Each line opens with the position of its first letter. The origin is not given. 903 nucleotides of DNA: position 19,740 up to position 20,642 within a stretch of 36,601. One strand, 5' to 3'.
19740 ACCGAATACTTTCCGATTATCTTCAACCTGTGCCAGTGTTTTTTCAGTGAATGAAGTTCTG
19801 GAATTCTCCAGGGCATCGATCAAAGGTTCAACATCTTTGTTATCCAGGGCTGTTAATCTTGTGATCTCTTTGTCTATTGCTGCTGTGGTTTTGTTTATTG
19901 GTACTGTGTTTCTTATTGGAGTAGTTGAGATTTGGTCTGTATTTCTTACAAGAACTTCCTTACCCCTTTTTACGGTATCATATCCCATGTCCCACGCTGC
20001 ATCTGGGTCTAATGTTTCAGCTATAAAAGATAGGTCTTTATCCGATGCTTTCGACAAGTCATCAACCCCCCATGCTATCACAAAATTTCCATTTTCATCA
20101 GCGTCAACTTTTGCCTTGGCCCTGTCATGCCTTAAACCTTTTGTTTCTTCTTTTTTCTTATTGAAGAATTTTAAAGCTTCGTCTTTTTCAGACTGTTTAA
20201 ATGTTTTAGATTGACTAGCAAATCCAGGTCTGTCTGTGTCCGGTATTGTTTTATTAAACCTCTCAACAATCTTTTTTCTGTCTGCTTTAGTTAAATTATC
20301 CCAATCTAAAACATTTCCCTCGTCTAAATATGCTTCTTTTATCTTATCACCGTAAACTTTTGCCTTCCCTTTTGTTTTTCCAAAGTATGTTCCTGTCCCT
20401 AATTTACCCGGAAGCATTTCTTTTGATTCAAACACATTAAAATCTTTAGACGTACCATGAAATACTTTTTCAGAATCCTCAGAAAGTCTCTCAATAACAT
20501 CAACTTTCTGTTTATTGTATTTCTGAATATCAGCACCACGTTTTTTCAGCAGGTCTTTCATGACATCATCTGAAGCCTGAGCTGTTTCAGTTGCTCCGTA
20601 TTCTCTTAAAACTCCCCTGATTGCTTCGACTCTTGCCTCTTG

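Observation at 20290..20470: ADP-ribosyltransferase-like H-G-T ... G-x-Y-F block inside the 1058-aa virion protein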

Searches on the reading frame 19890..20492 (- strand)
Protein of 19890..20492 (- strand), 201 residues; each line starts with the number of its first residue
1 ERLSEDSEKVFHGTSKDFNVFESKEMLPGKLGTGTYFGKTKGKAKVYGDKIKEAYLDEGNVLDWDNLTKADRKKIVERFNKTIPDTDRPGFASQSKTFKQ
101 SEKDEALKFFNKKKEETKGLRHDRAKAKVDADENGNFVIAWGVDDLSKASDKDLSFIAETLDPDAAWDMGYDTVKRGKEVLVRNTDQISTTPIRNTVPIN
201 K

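Call 17: find_homologous_proteins(query=window:19890-20492:-, max_evalue=0.01)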
Query seq(201 aa): 179 candidates shared short words with the query, none scored E <= 0.01.

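Call 27: search_protein_representatives(protein=window:19890-20492:-)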
Query: 201 residues. Proteins with E-value up to 0.001 (for the whole library): 89; up to 1e-10: 41; up to 1e-30: 3. The best 89 are listed.
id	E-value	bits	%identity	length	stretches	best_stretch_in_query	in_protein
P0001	4.5e-126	433.9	100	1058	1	1-201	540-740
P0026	1.4e-33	132.2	43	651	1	8-182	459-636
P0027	6.3e-31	123.5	41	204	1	10-188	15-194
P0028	7.4e-29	116.7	37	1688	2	10-190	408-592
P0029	2.1e-28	115.3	40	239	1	9-194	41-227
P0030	3.2e-28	114.6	40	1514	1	10-190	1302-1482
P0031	1.9e-27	112.1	41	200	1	11-190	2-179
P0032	2.4e-27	111.8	38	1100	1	9-190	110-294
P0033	2.4e-27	111.8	37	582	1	10-196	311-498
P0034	1.3e-26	109.4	36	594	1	4-190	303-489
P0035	1.5e-26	109.2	39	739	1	10-190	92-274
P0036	1.7e-26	109.0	36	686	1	5-190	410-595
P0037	3.6e-26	107.9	35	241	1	4-196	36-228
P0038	1.7e-25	105.7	38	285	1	9-190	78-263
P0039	2.1e-25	105.5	36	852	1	10-189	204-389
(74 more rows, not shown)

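Call 34: find_homologous_proteins(query=A2, max_evalue=0.001)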
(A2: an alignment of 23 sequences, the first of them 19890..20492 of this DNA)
Query A2 (23 sequences) (201 aa, profile of the alignment): 6 proteins with E <= 0.001 among 5035 candidates.
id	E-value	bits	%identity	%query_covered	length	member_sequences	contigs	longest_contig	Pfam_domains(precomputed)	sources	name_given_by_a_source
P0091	2.1e-64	235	24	86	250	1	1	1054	-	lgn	-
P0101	5.1e-64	234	24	90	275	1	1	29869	-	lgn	-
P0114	2.2e-61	225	27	92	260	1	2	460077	-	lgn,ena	-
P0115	1.4e-60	223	26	92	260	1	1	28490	-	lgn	-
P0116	8.6e-60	220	23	90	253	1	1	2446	PF18760.8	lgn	-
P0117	5.5e-56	208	24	86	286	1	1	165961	-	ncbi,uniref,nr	ncbi:hypothetical protein OTK49_20800 [Vibrio coralliirubri]|uniref:hypothetical protein n=1 Tax=Vib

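Call 35: search_protein_families(library=pfam, alignment_id=A2, max_evalue=0.01)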
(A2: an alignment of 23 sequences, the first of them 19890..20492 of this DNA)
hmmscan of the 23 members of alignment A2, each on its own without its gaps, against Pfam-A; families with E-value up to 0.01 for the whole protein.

A. member 1, window:19890-20492:- (201 aa): 1 family
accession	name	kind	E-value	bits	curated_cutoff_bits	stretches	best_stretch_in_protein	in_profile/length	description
PF18760.7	ART-PolyVal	-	1.2e-07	33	31.2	1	9-137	8-121/140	ADP-Ribosyltransferase in polyvalent proteins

B. families by the number of members that match (of 23 scanned): 2 families
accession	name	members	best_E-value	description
PF18760.7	ART-PolyVal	21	2.3e-22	ADP-Ribosyltransferase in polyvalent proteins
PF13151.12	DUF3990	9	1e-05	Protein of unknown function (DUF3990)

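Call 37: search_solved_structures(query=A2, max_evalue=10, show_alignments=3)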
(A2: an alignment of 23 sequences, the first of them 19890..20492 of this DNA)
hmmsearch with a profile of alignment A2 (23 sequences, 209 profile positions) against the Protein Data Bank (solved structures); distinct sequences matched with E-value up to 10: 48.
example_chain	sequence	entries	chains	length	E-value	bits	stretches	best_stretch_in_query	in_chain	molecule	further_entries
1zww_A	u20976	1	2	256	0.011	18.6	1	59-135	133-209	SH3-containing GRB2-like protein 2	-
4f0e_A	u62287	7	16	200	0.014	18.2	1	5-46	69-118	Poly [ADP-ribose] polymerase 15 | Protein mono-ADP-ribosyltransferase PARP15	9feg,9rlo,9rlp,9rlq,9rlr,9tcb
7f43_A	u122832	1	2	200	0.015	18.2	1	5-46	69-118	Protein mono-ADP-ribosyltransferase PARP15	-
6ry4_A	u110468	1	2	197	0.015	18.2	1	5-46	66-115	Protein mono-ADP-ribosyltransferase PARP15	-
7f41_A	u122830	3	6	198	0.015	18.2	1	5-46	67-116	Protein mono-ADP-ribosyltransferase PARP15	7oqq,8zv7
7f42_B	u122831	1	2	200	0.015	18.2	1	5-46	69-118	Protein mono-ADP-ribosyltransferase PARP15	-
3blj_A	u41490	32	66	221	0.017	18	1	5-46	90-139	Poly(ADP-ribose) polymerase 15 | Poly [ADP-ribose] polymerase 15 | Protein mono-ADP-ribosyltransferase PARP15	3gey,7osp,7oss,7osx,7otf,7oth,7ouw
6ek3_A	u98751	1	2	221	0.018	17.9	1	5-46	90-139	Poly [ADP-ribose] polymerase 15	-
9ifv_A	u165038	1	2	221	0.032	17.1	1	5-46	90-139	Protein mono-ADP-ribosyltransferase PARP15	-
2pqf_A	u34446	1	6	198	0.046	16.6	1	2-52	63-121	Poly [ADP-ribose] polymerase 12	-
2c08_A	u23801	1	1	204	0.084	15.7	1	59-135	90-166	SH3-CONTAINING GRB2-LIKE PROTEIN 2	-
1x04_A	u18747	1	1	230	0.1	15.5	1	59-133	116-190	SH3-containing GRB2-like protein 2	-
1x03_A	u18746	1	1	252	0.1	15.4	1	59-132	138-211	SH3-containing GRB2-like protein 2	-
9txt_A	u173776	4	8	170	0.18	14.7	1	7-52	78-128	Poly [ADP-ribose] polymerase tankyrase-2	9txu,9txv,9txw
7o6x_BBB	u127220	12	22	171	0.18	14.6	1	7-52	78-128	Poly [ADP-ribose] polymerase tankyrase-2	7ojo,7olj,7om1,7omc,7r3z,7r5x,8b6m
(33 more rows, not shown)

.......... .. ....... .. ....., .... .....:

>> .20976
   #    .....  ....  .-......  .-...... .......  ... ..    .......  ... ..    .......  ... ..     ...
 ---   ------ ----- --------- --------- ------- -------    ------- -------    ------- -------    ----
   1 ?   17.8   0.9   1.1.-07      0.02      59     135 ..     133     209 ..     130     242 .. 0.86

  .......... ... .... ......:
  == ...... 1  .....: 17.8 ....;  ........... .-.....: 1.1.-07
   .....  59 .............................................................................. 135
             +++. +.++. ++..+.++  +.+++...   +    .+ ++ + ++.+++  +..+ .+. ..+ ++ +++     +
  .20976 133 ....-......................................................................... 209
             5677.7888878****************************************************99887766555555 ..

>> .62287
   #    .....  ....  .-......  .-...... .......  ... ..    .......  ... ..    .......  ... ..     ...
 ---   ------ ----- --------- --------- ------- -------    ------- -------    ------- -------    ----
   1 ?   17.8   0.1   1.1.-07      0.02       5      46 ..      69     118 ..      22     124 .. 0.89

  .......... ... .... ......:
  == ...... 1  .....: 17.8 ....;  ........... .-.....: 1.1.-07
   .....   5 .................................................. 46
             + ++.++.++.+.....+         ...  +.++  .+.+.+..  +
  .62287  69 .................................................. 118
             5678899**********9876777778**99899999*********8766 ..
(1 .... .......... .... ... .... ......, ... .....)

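Call 39: predict_structure(alignment_id=A2)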
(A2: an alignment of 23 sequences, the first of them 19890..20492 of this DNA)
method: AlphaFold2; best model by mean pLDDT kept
length: 201 residues; sequences in the alignment: 23
mean_pLDDT: 91.7   pTM: 0.82
mean pLDDT of the five models: 91.7, 91.5, 91.5, 89.4, 88.7
residues with pLDDT >= 90: 163; 70-90: 24; 50-70: 10; < 50: 4
segments of 3 or more residues with pLDDT < 50: none
pLDDT, mean of each block of 10 residues (from residue 1): 74 93 81 94 96 92 97 98 95 97 98 97 96 98 97 95 94 96 92 59 42
secondary structure, 60 per line:
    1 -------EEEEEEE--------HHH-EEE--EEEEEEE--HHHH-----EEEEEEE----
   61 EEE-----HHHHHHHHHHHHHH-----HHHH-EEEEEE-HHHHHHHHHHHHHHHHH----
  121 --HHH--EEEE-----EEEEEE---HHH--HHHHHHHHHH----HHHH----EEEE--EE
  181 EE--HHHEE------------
elements in order: E8-14 E27-29 E32-38 H41-44 E50-56 E61-63 H69-82 H88-91 E93-98 H100-116 E128-131 E137-142 H151-160 H165-168 E173-176 E179-182

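Call 41: fold_search(model_id=the predicted structure, library=pdb)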
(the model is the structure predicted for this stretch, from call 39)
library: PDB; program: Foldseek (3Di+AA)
matches with E <= 10: 512; with E <= 0.001: 2
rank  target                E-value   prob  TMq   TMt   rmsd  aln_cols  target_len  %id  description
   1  9k3a_B                5.5e-06  1.00  0.39  0.09  10.5       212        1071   16  Cyanophage A4 pre-ejectosome with C1 symmetry (released 2025-04-09)
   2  6kyf                  8.2e-04  1.00  0.38  0.51  11.5       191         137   14  Crystal structure of an anti-CRISPR protein (released 2020-09-23)
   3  6tx3_B                2.2e-02  0.63  0.29  0.24  16.5       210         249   14  HPF1 bound to catalytic fragment of PARP2 (released 2020-02-19)
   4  8u4w_D                2.7e-02  0.69  0.28  0.25  15.8       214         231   12  The crystal structure of a helical domain deleted PARP1 in complex with isoindolinone based inhibitor. (released 2024-03-27)
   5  8x5j_B                5.4e-02  0.99  0.26  0.25   2.6        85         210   18  The Crystal Structure of PARP5A from Biortus. (released 2023-12-27)
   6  8x5j_A                1.1e-01  0.97  0.26  0.25   2.6        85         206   18  The Crystal Structure of PARP5A from Biortus. (released 2023-12-27)
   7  4k4f_B                1.5e-01  0.77  0.23  0.23   3.9        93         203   14  Co-crystal structure of TNKS1 with compound 18 [4-[(4S)-5,5-dimethyl-2-oxo-4-phenyl-1,3-oxazolidin-3-yl]-N-(quinolin-8 (released 2013-06-05)
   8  4pnl_A                1.6e-01  0.82  0.23  0.23   3.4        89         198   16  Crystal structure of TNKS-2 in complex with DR2313. (released 2014-10-15)
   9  4tjw_D                1.8e-01  0.80  0.23  0.24   3.1        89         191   16  Crystal Structure of human Tankyrase 2 in complex with PJ-34. (released 2014-10-15)
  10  4u6a                  2.2e-01  0.85  0.24  0.24   3.2        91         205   14  X-ray crystal structure of human TNKS in complex with a small molecule inhibitor (released 2015-07-08)
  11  3ncv_B                2.8e-01  0.06  0.15  0.15  12.3       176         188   13  NgoL (released 2010-12-08)
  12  3mhj_B                3.2e-01  0.72  0.24  0.24   5.0        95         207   15  Human tankyrase 2 - catalytic PARP domain in complex with 1-methyl-3-(trifluoromethyl)-5h-benzo[c][1,8]naphtyridine-6- (released 2010-05-05)
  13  4pnq_A                3.4e-01  0.77  0.25  0.24   2.7        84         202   18  Crystal Structure of human Tankyrase 2 in complex with 5AIQ. (released 2014-10-15)
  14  3kr8_A                3.6e-01  0.77  0.23  0.23   3.3        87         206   17  Human tankyrase 2 - catalytic PARP domain in complex with an inhibitor XAV939 (released 2009-12-15)
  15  4pnr_D                3.6e-01  0.60  0.22  0.24   3.6        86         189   19  Crystal Structure of human Tankyrase 2 in complex with TIQ-A. (released 2014-10-15)
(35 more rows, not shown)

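Call 45: fold_search(model_id=the predicted structure, library=viral)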
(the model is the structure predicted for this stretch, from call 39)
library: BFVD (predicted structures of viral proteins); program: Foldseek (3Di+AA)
matches with E <= 10: 724; with E <= 0.001: 27
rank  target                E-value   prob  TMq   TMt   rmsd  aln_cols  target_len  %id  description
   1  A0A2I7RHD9            6.3e-07  1.00  0.43  0.17  10.8       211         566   18  (no name in the UniProt tables at hand)
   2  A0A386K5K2            3.7e-06  1.00  0.36  0.32  11.0       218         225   18  ART-PolyVal-like domain-containing protein [Dickeya phage vB_DsoM_JA11]
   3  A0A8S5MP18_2          6.2e-06  1.00  0.39  0.08   8.9       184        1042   15  PolyVal ADP-ribosyltransferase [Siphoviridae sp. ctLR131]
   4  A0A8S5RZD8            6.2e-06  1.00  0.39  0.18  13.9       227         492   20  PolyVal ADP-Ribosyltransferase [Myoviridae sp. ctNQV2]
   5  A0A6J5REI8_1          1.1e-05  1.00  0.40  0.07   7.4       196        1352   17  Uncharacterized protein [uncultured Caudovirales phage]
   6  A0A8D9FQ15            2.2e-05  1.00  0.41  0.46  10.3       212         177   14  Uncharacterized protein [uncultured marine phage]
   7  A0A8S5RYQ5            2.7e-05  1.00  0.46  0.48   9.3       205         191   12  PolyVal ADP-Ribosyltransferase [Myoviridae sp. ctNQV2]
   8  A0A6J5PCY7            3.0e-05  1.00  0.38  0.09  11.8       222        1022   14  ParB/Sulfiredoxin [uncultured Caudovirales phage]
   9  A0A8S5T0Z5            3.4e-05  1.00  0.33  0.12   9.3       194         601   16  PolyVal ADP-Ribosyltransferase [Myoviridae sp. ctWb16]
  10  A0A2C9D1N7            4.7e-05  1.00  0.40  0.40   8.9       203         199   14  ART-PolyVal-like domain-containing protein [Yersinia phage fHe-Yen9-03]
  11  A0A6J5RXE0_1          5.0e-05  1.00  0.39  0.06   9.3       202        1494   15  Uncharacterized protein [uncultured Caudovirales phage]
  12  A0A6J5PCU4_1          5.7e-05  1.00  0.35  0.06  11.6       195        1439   13  Uncharacterized protein (Fragment) [uncultured Caudovirales phage]
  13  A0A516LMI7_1          1.7e-04  1.00  0.44  0.08   9.9       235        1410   11  (no name in the UniProt tables at hand)
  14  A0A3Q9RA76            1.8e-04  1.00  0.41  0.23  10.1       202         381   17  Capsid maturation protease and MuF-like fusion protein [Microbacterium phage Schubert]
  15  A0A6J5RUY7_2          1.8e-04  1.00  0.39  0.11   8.4       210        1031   16  ART-PolyVal-like domain-containing protein [uncultured Caudovirales phage]
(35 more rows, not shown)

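Call 77: find_related_loci(query=window:19911-20474:-, collection=viral_contigs, flank=8000)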
Query window:19911-20474:- (188 aa) in viral_contigs; peptide patterns used: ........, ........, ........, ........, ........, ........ (x = any residue, [..] = any of these).
36 stretches matched a pattern, but none encodes a relative of the query by tblastn (E <= 1e-3).

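Call 78: find_encoding_contigs(protein=P0026, flank=8000, max_places=2)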
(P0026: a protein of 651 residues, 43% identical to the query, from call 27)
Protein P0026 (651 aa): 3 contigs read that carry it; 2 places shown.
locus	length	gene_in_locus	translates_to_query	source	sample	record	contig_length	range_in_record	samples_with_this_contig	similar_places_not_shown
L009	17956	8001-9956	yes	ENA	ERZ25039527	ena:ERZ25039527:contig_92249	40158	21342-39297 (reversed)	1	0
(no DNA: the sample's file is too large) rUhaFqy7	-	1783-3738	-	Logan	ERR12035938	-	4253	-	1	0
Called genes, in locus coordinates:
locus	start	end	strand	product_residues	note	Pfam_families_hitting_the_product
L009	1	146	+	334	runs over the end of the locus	?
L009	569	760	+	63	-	-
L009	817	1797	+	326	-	-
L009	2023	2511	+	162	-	PF13414:TPR_11 (faint), PF00515:TPR_1 (weak), PF07719:TPR_2 (weak)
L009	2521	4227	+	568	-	PF23899:SU10_portal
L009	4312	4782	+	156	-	-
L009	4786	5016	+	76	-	-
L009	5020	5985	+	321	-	-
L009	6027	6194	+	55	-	PF17236:SU10_MCP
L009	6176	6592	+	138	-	PF17236:SU10_MCP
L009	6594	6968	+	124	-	PF17236:SU10_MCP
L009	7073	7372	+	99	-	-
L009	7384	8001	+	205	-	PF24175:SU10_adaptor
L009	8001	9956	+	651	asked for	PF18838:LPD23, PF18760:ART-PolyVal (weak)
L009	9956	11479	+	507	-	-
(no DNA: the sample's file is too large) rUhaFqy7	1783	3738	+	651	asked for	PF18838:LPD23, PF18760:ART-PolyVal (weak)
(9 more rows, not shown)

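Call 79: find_encoding_contigs(protein=P0032, flank=8000, max_places=1)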
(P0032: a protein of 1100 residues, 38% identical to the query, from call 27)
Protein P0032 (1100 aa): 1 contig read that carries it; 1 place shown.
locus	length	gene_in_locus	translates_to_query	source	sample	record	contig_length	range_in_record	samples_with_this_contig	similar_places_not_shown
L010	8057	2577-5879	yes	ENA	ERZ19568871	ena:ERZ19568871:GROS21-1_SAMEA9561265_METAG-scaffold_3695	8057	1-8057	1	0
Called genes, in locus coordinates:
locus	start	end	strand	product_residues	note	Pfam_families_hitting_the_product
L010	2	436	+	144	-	?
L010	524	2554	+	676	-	PF07737:ATLF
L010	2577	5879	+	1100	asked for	PF18760:ART-PolyVal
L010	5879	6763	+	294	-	PF13563:2_5_RNA_ligase2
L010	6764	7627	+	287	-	-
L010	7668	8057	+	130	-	?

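Call 80: find_encoding_contigs(protein=P0030, flank=8000, max_places=1)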
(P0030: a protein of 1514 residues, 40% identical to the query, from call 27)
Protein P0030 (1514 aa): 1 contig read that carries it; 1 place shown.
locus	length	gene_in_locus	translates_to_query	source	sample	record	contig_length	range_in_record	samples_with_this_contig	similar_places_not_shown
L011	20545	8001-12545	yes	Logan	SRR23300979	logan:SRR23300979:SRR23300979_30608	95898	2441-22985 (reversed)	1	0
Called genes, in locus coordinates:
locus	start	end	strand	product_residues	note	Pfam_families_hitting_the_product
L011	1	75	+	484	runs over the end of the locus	PF26696:PTL_trimer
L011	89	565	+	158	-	-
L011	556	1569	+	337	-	PF04055:Radical_SAM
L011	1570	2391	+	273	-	-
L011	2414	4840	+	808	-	PF01464:SLT (weak)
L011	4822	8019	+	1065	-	-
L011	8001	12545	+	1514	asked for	PF18760:ART-PolyVal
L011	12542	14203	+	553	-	-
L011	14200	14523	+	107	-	-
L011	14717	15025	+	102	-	-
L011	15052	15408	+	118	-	PF02675:AdoMet_dc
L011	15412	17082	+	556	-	-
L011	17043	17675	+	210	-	-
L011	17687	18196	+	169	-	-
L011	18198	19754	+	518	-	-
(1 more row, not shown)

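Call 84: search_dna_similar(query=window:19911-20474:-, collection=phages, mode=protein, max_evalue=0.001, max_rows=40)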
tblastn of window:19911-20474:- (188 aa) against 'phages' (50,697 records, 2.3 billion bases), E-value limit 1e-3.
No match.

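Call 94: search_protein_families(library=phrogs, proteins=[window:19911-20474:-], max_evalue=0.05)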
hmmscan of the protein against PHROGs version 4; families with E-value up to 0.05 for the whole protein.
window:19911-20474:- (188 aa): 2 families
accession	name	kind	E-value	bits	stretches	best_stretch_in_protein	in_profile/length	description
phrog_21376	-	unknown function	4.4e-05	22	1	4-108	550-654/1664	-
phrog_5375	-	unknown function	0.0039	18.2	1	49-108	20-76/164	-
